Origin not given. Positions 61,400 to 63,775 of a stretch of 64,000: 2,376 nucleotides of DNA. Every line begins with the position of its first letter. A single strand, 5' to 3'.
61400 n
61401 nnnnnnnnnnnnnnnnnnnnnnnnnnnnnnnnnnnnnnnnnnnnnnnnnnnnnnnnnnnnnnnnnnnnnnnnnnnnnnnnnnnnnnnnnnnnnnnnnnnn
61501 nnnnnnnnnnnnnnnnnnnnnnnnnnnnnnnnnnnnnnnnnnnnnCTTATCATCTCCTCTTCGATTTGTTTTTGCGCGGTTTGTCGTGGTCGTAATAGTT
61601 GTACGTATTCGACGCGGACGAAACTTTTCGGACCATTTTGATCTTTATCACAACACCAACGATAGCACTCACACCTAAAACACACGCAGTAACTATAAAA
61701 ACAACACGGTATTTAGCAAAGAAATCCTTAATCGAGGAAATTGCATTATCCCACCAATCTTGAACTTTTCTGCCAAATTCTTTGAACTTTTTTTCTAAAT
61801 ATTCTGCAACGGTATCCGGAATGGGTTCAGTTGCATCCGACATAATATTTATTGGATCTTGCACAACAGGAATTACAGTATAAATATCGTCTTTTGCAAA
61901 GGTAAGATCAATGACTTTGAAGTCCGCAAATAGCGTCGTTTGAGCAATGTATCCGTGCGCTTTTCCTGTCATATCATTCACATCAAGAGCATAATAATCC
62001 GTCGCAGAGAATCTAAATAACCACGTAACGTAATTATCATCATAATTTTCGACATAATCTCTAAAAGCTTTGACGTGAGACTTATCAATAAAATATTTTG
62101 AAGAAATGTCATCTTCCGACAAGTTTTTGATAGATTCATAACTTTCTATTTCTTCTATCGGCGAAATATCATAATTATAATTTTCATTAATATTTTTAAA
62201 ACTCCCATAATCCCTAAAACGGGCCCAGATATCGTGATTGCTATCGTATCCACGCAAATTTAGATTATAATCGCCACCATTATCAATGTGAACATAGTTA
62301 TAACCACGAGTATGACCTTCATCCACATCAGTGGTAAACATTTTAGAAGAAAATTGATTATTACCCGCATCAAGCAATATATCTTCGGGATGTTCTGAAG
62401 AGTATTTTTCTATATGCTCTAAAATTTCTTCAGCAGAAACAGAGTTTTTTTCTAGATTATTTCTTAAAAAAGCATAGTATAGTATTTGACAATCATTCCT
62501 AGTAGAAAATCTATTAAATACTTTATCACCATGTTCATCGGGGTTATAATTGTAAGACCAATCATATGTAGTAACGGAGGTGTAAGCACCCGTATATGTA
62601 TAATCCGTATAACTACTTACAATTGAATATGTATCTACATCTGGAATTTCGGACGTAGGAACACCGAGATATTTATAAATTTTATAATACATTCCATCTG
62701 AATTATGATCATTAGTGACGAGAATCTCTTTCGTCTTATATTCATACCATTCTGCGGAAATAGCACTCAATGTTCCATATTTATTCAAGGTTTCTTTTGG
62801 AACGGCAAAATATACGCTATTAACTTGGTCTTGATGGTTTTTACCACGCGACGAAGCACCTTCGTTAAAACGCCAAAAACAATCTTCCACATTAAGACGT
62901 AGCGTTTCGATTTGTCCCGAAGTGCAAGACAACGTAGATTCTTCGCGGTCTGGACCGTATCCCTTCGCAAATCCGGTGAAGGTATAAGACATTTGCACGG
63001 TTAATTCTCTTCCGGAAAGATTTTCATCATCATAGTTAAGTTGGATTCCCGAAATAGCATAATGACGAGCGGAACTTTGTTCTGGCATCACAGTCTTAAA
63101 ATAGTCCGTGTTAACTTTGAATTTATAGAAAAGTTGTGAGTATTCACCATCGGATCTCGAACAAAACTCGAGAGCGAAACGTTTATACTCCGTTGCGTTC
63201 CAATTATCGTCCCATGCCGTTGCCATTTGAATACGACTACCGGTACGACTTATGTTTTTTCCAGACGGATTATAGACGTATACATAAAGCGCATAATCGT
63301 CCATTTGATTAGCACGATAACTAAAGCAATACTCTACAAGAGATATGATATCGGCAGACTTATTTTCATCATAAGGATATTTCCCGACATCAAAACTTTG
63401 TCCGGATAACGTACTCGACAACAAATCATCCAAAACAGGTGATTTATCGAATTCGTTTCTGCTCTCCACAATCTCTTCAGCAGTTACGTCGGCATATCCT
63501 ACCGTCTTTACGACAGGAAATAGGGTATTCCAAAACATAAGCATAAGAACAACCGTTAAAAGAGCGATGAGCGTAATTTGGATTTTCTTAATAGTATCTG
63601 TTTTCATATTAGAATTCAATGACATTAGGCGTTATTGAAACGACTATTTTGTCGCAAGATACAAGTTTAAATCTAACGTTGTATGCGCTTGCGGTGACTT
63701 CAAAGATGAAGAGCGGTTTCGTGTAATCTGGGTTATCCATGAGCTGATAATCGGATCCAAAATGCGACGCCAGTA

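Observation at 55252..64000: AT-rich one-strand island built from three tandem surface-protein / small-basic-protein modules next to a Zot-like NTPase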

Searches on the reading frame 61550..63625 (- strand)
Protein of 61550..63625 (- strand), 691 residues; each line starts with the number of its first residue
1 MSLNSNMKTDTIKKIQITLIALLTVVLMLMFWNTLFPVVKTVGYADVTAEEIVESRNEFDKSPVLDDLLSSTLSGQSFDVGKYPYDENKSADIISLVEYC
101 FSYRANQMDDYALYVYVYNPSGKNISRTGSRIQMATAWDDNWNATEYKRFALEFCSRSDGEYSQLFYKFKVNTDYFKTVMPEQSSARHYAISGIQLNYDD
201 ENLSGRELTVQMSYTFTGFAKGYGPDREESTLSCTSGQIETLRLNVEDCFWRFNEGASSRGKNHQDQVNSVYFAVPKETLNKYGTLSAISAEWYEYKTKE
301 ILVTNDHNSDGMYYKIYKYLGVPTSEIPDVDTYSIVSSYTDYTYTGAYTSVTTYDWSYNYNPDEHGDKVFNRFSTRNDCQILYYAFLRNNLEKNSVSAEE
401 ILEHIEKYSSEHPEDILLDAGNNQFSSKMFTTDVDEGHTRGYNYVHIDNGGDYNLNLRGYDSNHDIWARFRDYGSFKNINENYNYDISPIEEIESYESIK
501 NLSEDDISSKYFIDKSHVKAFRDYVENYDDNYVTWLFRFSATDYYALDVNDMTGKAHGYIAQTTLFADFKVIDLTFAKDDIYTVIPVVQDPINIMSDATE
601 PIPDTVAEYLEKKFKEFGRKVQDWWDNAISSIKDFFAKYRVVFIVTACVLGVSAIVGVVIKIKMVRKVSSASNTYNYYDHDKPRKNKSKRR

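Call 3: search_protein_families(library=pfam, proteins=[window:61550-63625:-], max_evalue=1)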
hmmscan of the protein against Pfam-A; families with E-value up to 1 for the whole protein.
window:61550-63625:- (691 aa): 2 families
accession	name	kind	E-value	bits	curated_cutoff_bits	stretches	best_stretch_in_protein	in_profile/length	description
PF06363.16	Picorna_P3A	-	0.049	14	25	1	606-662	33-89/98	Picornaviridae P3A protein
PF10523.15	BEN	-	0.096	13.3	23.2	0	69-102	17-53/76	BEN domain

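Call 4: search_protein_families(library=phrogs, proteins=[window:61550-63625:-], max_evalue=1)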
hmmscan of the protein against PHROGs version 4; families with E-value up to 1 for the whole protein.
window:61550-63625:- (691 aa): 2 families
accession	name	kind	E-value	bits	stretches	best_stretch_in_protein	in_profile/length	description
phrog_20825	-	unknown function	0.24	12.5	1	562-612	44-95/101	-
phrog_30611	-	unknown function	0.67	11.3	0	489-527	27-65/121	-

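Call 9: find_encoding_contigs(protein=window:61550-63625:-, flank=10000, max_places=8)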
Protein window:61550-63625:- (691 aa): no gene with exactly this product is on record in the collection.

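Call 16: find_related_loci(query=window:61550-63625:-, collection=genome_contigs, flank=10000)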
Query window:61550-63625:- (691 aa) in genome_contigs; peptide patterns used: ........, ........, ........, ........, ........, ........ (x = any residue, [..] = any of these).
39 stretches matched a pattern, but none encodes a relative of the query by tblastn (E <= 1e-3).

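Call 17: find_related_loci(query=window:61550-63625:-, collection=viral_contigs, flank=10000)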
Query window:61550-63625:- (691 aa) in viral_contigs; peptide patterns used: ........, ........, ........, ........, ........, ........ (x = any residue, [..] = any of these).
4 stretches matched a pattern, but none encodes a relative of the query by tblastn (E <= 1e-3).

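Call 29: search_protein_families(library=padloc, proteins=[window:61550-63625:-], max_evalue=0.1)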
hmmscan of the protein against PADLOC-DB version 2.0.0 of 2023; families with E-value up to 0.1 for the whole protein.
window:61550-63625:- (691 aa): 0 families

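Call 48: find_homologous_proteins(query=window:61550-63625:-, max_evalue=0.001)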
Query window:61550-63625:- (691 aa): 1249 proteins with E <= 0.001 among 7571 candidates; the best 120 are listed.
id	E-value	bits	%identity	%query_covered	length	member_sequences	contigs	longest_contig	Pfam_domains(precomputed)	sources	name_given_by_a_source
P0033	0.0e+0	1580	100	100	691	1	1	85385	-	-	-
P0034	6.9e-269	912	61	99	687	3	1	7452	-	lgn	-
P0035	7.4e-261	885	58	99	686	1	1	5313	-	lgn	-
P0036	1.9e-97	346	37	79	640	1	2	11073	-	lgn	-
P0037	6.5e-96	340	39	82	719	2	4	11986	-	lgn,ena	-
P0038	1.3e-93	333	35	94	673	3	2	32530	-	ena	-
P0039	4.0e-93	331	39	84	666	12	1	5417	-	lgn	-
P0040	5.1e-93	331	36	85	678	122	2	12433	-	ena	-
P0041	5.1e-93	331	36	85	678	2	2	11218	-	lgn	-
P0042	1.2e-92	330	36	86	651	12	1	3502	-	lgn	-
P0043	2.9e-92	328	38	84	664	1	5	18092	-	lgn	-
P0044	2.9e-92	328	38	84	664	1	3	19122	-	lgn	-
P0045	4.0e-92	328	37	84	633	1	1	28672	-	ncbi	-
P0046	6.7e-92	327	38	86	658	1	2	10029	-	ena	-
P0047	6.9e-92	327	38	84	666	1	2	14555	-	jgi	-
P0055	7.4e-90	320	38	79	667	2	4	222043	-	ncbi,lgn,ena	-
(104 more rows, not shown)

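Call 49: find_encoding_contigs(protein=P0034, flank=10000, max_places=3)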
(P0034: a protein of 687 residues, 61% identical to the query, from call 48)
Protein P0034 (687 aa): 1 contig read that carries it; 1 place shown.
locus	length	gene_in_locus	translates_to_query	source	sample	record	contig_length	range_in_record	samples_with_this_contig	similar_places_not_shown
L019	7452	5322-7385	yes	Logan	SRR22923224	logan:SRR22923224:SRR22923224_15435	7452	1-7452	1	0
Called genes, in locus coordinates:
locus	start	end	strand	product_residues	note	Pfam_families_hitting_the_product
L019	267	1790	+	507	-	-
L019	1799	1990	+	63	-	-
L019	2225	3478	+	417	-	-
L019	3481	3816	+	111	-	-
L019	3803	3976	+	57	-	-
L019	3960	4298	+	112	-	-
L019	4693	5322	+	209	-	-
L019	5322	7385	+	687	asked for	-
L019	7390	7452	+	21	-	?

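Call 50: find_encoding_contigs(protein=P0055, flank=10000, max_places=3)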
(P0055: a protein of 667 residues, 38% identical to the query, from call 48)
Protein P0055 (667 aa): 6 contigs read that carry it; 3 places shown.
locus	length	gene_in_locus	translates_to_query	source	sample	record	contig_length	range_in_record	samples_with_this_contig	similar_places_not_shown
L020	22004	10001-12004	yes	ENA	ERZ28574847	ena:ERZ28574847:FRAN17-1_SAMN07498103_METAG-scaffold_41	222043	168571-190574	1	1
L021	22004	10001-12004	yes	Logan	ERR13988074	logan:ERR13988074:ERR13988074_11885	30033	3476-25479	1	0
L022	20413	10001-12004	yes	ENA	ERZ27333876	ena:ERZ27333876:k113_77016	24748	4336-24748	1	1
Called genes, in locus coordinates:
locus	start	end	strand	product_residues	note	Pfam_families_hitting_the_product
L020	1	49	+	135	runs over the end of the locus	PF14539:DUF4442 (weak), PF03061:4HBT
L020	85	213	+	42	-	-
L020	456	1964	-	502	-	PF00239:Resolvase, PF07508:Recombinase, PF13408:Zn_ribbon_recom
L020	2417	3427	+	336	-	PF13280:WYL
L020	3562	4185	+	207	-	PF01726:LexA_DNA_bind (weak), PF00717:Peptidase_S24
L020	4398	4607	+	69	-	-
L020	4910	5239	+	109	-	PF08279:HTH_11 (weak)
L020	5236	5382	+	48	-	-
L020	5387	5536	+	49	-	-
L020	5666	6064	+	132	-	PF04297:UPF0122, PF08281:Sigma70_r4_2 (weak)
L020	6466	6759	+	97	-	-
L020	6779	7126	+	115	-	-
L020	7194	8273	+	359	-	-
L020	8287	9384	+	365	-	-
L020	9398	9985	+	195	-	-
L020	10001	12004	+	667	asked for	-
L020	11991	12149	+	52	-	-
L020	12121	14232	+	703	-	-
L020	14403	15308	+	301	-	PF23343:REP_ORF2-G2P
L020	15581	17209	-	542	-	PF00239:Resolvase, PF07508:Recombinase, PF13408:Zn_ribbon_recom, PF14287:DUF4368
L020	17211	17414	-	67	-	-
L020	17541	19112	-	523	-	PF00239:Resolvase, PF07508:Recombinase, PF13408:Zn_ribbon_recom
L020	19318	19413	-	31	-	-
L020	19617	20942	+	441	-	PF13173:AAA_14, PF13635:DUF4143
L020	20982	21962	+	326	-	PF13280:WYL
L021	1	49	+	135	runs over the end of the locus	PF14539:DUF4442 (weak), PF03061:4HBT, PF13622:4HBT_3 (weak)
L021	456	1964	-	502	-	PF00239:Resolvase, PF07508:Recombinase, PF13408:Zn_ribbon_recom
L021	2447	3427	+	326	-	PF13280:WYL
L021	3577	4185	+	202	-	PF01726:LexA_DNA_bind (weak), PF00717:Peptidase_S24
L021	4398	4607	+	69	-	-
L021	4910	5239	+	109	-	PF08279:HTH_11 (weak)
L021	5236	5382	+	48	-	-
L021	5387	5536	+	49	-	-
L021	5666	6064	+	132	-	PF04297:UPF0122, PF08281:Sigma70_r4_2 (weak)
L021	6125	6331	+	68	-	-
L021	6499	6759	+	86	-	-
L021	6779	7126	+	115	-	-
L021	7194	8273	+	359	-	-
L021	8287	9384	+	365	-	-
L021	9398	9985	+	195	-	-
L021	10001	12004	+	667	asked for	-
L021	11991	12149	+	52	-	-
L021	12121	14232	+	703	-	-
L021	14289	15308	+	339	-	PF23343:REP_ORF2-G2P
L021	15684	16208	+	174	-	PF07638:Sigma70_ECF (faint), PF04542:Sigma70_r2, PF08281:Sigma70_r4_2, PF04545:Sigma70_r4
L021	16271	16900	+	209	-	-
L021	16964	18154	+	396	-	-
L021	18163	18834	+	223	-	-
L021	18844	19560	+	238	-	PF13175:AAA_15 (faint), PF00005:ABC_tran, PF13166:AAA_13 (faint), PF13304:AAA_21 (weak)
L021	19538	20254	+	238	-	PF12730:ABC2_membrane_4 (weak)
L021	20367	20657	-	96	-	-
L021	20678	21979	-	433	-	PF14284:PcfJ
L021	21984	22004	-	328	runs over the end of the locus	PF14058:PcfK (faint), PF01624:MutS_I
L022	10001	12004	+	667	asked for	-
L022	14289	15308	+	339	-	PF23343:REP_ORF2-G2P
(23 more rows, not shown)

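Call 51: find_encoding_contigs(protein=P0038, flank=10000, max_places=3)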
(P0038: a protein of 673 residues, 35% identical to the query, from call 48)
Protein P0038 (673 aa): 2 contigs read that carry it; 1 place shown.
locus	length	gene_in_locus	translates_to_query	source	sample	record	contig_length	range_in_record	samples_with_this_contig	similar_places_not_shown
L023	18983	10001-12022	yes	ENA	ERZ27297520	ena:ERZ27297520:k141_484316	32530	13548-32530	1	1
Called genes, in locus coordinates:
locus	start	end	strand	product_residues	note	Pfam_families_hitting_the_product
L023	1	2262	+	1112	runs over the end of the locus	PF04480:DUF559 (weak), PF00270:DEAD, PF00271:Helicase_C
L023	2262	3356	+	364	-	-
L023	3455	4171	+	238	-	PF12802:MarR_2 (weak), PF13412:HTH_24 (faint), PF00717:Peptidase_S24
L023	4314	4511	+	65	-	-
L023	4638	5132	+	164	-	PF08220:HTH_DeoR (weak), PF08279:HTH_11 (weak)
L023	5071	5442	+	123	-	-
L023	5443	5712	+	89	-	-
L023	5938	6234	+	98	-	-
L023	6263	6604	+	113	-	-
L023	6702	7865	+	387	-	-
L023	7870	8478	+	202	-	-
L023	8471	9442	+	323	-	-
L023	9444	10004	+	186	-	-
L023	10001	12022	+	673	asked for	-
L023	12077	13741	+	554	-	-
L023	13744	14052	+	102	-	-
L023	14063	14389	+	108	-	-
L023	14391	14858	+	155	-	-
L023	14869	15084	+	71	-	-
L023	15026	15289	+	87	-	-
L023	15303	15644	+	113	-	-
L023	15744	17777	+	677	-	-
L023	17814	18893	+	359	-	PF23343:REP_ORF2-G2P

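Call 53: search_protein_families(library=pfam, proteins=[L020:12121-14232:+, L023:15744-17777:+, L023:12077-13741:+, L019:267-1790:+, L019:2225-3478:+, L021:14289-15308:+, L020:6779-7126:+, L020:6466-6759:+, L019:3481-3816:+, L019:3960-4298:+], max_evalue=0.01)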
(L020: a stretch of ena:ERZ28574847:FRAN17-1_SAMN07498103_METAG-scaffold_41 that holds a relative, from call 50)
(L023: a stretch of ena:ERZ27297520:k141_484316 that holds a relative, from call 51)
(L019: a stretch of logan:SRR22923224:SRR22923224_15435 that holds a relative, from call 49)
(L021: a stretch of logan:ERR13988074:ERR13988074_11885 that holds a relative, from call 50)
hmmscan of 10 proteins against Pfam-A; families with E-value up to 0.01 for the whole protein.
L020:12121-14232:+ (703 aa): 0 families

L023:15744-17777:+ (677 aa): 0 families

L023:12077-13741:+ (554 aa): 0 families

L019:267-1790:+ (507 aa): 0 families

L019:2225-3478:+ (417 aa): 0 families

L021:14289-15308:+ (339 aa): 1 family
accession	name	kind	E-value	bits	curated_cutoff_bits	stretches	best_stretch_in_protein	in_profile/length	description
PF23343.2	REP_ORF2-G2P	-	3.1e-10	40.7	27.8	1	155-275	1-98/99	Replication-associated protein ORF2/G2P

L020:6779-7126:+ (115 aa): 1 family
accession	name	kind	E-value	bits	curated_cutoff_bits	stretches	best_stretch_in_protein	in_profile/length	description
PF17528.7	HdcB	-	0.0063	16.8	30.4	1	6-91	59-142/174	Histidine decarboxylase maturation protein HdcB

L020:6466-6759:+ (97 aa): 0 families

L019:3481-3816:+ (111 aa): 0 families

L019:3960-4298:+ (112 aa): 0 families

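Call 54: search_protein_families(library=phrogs, proteins=[L020:12121-14232:+, L023:15744-17777:+, L023:12077-13741:+, L019:267-1790:+, L019:2225-3478:+, L021:14289-15308:+, L020:6779-7126:+, L020:6466-6759:+, L019:3481-3816:+, L019:3960-4298:+], max_evalue=0.01)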
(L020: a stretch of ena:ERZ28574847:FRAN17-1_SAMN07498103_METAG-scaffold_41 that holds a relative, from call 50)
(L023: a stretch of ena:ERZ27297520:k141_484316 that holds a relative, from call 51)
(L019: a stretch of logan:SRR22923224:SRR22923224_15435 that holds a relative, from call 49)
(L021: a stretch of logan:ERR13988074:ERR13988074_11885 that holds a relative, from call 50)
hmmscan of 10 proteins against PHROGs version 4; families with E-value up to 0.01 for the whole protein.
L020:12121-14232:+ (703 aa): 0 families

L023:15744-17777:+ (677 aa): 0 families

L023:12077-13741:+ (554 aa): 1 family
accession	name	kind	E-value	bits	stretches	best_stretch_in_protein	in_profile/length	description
phrog_7187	-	unknown function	0.0052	17.1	1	35-82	376-427/527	-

L019:267-1790:+ (507 aa): 0 families

L019:2225-3478:+ (417 aa): 0 families

L021:14289-15308:+ (339 aa): 0 families

L020:6779-7126:+ (115 aa): 0 families

L020:6466-6759:+ (97 aa): 0 families

L019:3481-3816:+ (111 aa): 0 families

L019:3960-4298:+ (112 aa): 0 families

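Call 72: find_related_loci(query=A3, collection=viral_contigs, flank=10000)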
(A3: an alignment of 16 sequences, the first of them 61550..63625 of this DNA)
Query A3 (691 aa) in viral_contigs; peptide patterns used: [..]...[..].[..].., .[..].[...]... (x = any residue, [..] = any of these).
68 stretches matched a pattern, but none encodes a relative of the query by tblastn (E <= 1e-3).

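Call 76: search_dna_similar(query=window:61550-63625:-, collection=phages, mode=protein, max_evalue=0.001)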
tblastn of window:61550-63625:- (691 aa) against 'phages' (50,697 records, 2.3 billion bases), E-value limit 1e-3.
Records with a match: 1; places in all: 1; records where one place covers at least 80% of the query: 0.
Best place of each record, by identity: <60% 1.
By first word of the organism name: Bacteriophage 1.
By host as written in the record: - 1.
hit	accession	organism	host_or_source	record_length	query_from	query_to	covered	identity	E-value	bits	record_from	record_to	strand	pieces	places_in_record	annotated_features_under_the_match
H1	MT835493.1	Bacteriophage sp.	human fecal samples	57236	3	214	31%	30.6%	2e-5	54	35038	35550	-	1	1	record has no annotation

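Call 77: get_annotated_region(hit=H1, flank=12000)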
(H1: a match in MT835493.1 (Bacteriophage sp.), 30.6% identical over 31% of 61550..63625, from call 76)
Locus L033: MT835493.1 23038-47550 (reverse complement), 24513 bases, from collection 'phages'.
description: UNVERIFIED: Bacteriophage sp. clone scaffold_36 genomic sequence.
organism: Bacteriophage sp. (NCBI taxid 38018)
taxonomy: Viruses
host: -; source: human fecal samples; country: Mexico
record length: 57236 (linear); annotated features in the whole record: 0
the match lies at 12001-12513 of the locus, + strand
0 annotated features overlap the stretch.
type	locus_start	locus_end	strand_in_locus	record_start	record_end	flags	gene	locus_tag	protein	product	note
